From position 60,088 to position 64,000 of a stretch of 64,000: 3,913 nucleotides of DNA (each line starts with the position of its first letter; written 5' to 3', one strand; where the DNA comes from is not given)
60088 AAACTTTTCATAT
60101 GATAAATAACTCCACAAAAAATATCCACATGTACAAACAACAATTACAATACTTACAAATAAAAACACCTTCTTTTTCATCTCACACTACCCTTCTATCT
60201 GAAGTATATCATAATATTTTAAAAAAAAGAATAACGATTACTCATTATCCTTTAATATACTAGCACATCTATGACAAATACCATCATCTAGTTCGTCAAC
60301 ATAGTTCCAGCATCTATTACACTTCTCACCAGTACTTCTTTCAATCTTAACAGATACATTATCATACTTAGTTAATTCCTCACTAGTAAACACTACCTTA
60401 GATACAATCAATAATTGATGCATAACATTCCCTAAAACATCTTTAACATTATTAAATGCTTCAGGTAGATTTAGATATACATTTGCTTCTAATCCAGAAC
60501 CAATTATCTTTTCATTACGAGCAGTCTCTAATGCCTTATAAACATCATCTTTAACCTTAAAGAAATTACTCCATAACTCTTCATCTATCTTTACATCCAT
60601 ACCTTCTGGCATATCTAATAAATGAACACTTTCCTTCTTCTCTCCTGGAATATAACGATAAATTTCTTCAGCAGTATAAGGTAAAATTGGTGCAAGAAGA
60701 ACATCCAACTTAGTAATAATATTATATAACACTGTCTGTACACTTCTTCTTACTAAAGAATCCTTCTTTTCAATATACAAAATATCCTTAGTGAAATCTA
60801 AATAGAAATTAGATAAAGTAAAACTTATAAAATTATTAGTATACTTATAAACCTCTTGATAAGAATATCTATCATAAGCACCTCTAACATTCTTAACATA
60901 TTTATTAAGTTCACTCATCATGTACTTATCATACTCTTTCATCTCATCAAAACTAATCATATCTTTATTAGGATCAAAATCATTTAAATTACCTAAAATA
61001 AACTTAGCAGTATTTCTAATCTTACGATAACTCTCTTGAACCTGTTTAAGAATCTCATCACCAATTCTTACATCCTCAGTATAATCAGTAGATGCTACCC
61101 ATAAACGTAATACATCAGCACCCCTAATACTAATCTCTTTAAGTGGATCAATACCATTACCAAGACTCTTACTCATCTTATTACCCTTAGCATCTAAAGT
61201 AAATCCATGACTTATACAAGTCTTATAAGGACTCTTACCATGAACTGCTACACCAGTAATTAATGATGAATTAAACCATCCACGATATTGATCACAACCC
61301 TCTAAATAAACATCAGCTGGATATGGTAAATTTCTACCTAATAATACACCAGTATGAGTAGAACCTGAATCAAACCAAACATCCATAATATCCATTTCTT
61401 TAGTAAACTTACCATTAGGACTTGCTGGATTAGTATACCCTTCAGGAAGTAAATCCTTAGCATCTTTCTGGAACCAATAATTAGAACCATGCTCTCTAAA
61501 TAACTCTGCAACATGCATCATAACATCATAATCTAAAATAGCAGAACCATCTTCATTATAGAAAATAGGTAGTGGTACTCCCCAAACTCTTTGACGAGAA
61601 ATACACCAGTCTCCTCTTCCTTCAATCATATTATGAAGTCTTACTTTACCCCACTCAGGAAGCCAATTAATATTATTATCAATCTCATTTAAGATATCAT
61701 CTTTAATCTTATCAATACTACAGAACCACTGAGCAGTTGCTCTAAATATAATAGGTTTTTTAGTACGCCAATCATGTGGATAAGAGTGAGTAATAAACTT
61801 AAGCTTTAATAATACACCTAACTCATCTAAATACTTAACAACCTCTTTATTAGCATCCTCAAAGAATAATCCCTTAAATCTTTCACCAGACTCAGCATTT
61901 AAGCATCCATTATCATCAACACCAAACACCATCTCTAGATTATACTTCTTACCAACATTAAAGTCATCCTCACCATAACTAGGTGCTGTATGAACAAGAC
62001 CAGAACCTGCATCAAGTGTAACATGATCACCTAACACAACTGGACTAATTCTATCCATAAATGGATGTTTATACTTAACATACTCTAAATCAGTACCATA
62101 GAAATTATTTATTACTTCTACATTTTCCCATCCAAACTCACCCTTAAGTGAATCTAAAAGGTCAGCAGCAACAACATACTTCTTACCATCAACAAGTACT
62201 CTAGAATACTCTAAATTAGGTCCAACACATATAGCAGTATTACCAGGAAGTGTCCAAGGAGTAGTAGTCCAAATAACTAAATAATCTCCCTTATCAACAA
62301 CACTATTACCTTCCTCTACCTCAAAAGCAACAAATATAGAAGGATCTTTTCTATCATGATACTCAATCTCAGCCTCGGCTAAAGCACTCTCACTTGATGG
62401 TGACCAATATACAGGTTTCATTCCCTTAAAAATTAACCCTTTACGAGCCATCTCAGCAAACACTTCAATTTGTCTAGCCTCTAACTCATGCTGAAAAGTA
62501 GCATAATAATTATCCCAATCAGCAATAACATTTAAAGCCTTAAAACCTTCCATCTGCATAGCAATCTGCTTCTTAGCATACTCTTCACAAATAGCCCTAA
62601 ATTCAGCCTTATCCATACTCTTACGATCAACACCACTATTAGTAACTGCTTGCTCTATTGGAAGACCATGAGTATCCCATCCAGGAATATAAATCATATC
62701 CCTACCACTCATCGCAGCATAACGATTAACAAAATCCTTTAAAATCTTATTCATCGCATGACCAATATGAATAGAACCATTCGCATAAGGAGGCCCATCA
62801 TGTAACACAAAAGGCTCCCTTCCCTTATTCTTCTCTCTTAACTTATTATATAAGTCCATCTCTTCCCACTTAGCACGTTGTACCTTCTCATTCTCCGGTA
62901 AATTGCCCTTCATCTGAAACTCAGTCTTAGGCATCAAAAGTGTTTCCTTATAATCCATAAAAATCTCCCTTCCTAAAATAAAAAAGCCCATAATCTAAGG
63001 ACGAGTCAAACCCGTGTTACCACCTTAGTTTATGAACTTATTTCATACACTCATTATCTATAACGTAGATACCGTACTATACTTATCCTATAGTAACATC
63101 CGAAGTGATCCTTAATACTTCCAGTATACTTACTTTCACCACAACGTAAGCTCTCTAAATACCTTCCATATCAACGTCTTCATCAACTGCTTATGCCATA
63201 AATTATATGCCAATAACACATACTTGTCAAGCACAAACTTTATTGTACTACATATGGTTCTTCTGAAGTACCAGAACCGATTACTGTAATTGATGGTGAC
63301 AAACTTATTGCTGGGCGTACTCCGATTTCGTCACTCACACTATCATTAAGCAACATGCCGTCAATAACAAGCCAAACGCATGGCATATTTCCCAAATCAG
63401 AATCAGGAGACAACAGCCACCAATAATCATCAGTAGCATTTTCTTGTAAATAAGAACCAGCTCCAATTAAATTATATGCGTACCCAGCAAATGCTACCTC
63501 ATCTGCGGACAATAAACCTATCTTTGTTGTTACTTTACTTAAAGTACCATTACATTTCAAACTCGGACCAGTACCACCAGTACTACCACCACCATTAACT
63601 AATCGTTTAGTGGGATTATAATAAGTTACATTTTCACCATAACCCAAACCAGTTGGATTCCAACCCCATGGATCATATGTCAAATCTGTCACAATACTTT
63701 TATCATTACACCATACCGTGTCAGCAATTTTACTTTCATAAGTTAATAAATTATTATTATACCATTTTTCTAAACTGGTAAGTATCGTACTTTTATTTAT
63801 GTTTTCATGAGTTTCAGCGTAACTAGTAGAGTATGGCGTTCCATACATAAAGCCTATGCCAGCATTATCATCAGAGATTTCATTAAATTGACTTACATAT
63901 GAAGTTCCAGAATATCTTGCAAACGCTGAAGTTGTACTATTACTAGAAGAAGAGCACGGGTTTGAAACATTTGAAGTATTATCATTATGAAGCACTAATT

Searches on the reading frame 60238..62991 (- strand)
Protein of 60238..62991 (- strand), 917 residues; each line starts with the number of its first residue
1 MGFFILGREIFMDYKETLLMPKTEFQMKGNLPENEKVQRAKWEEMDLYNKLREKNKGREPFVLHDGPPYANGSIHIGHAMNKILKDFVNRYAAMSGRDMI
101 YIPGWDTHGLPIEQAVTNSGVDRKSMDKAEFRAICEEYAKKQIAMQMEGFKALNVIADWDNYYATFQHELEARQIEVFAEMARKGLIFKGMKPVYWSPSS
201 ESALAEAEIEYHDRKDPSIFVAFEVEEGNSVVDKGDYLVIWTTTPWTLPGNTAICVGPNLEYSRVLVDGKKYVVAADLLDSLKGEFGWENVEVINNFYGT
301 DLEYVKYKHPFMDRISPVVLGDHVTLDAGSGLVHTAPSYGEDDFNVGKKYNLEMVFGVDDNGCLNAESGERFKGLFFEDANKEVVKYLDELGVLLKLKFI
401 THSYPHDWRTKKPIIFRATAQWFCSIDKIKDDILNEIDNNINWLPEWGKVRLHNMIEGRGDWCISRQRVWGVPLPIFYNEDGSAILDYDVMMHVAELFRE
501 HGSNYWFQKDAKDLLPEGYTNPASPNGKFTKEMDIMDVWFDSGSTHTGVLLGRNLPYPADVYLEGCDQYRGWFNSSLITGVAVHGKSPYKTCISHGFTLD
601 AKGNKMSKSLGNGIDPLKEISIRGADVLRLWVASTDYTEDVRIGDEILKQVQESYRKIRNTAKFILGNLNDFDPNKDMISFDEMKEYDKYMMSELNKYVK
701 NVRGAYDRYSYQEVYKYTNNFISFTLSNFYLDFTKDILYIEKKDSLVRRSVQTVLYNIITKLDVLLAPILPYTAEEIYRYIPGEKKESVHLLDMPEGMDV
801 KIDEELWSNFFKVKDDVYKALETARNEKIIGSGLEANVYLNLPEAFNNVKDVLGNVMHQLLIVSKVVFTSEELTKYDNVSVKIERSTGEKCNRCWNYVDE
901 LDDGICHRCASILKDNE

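Call 10: search_protein_families(library=pfam, proteins=[window:60238-62991:-], max_evalue=0.001)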
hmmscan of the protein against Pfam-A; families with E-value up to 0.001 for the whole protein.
window:60238-62991:- (917 aa): 6 families
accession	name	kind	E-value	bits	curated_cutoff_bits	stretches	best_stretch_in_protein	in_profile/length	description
PF00133.28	tRNA-synt_1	-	7.7e-135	450.3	22.7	1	40-643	4-413/414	tRNA synthetases class I (I, L, M and V)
PF08264.19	Anticodon_1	-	3.3e-31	108.6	25.1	1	688-839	1-147/148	Anticodon-binding domain of tRNA ligase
PF09334.17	tRNA-synt_1g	-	2.6e-27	96.1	20.1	1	68-210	8-136/391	tRNA synthetases class I (M)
PF01406.26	tRNA-synt_1e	-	2.4e-07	30.8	27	0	576-652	225-300/301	tRNA synthetases class I (C) catalytic domain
PF13603.12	tRNA-synt_1_2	-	6.6e-05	22.9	25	1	231-356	16-138/185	Leucyl-tRNA synthetase, editing domain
PF01921.24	tRNA-synt_1f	-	7.3e-05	22.3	27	0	583-662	262-339/360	tRNA synthetases class I (K)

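Call 85: find_encoding_contigs(protein=window:60238-62991:-, flank=10000, max_places=2)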
Protein window:60238-62991:- (917 aa): 1 contig read that carries it; 1 place shown.
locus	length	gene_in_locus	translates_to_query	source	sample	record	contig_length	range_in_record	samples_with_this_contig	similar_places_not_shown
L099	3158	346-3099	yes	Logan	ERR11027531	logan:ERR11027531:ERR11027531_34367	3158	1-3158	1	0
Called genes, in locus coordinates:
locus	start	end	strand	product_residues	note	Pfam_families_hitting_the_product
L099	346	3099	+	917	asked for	PF00133:tRNA-synt_1, PF01406:tRNA-synt_1e (faint), PF09334:tRNA-synt_1g, PF08264:Anticodon_1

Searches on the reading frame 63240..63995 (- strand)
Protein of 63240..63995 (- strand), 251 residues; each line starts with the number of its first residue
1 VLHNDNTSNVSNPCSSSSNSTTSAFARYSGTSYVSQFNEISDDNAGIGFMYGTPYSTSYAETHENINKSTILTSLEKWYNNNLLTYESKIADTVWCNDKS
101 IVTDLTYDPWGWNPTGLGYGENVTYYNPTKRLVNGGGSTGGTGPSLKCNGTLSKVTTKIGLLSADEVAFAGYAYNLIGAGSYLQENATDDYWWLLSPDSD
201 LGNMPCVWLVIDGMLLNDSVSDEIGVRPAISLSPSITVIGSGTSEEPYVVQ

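Call 10: search_protein_families(library=pfam, proteins=[window:63240-63995:-], max_evalue=0.001)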
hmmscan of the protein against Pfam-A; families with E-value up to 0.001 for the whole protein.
window:63240-63995:- (251 aa): 1 family
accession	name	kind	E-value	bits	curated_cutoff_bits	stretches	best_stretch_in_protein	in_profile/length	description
PF19789.6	DUF6273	-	2.5e-06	27.9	23.5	1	146-233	71-171/172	Domain of unknown function (DUF6273)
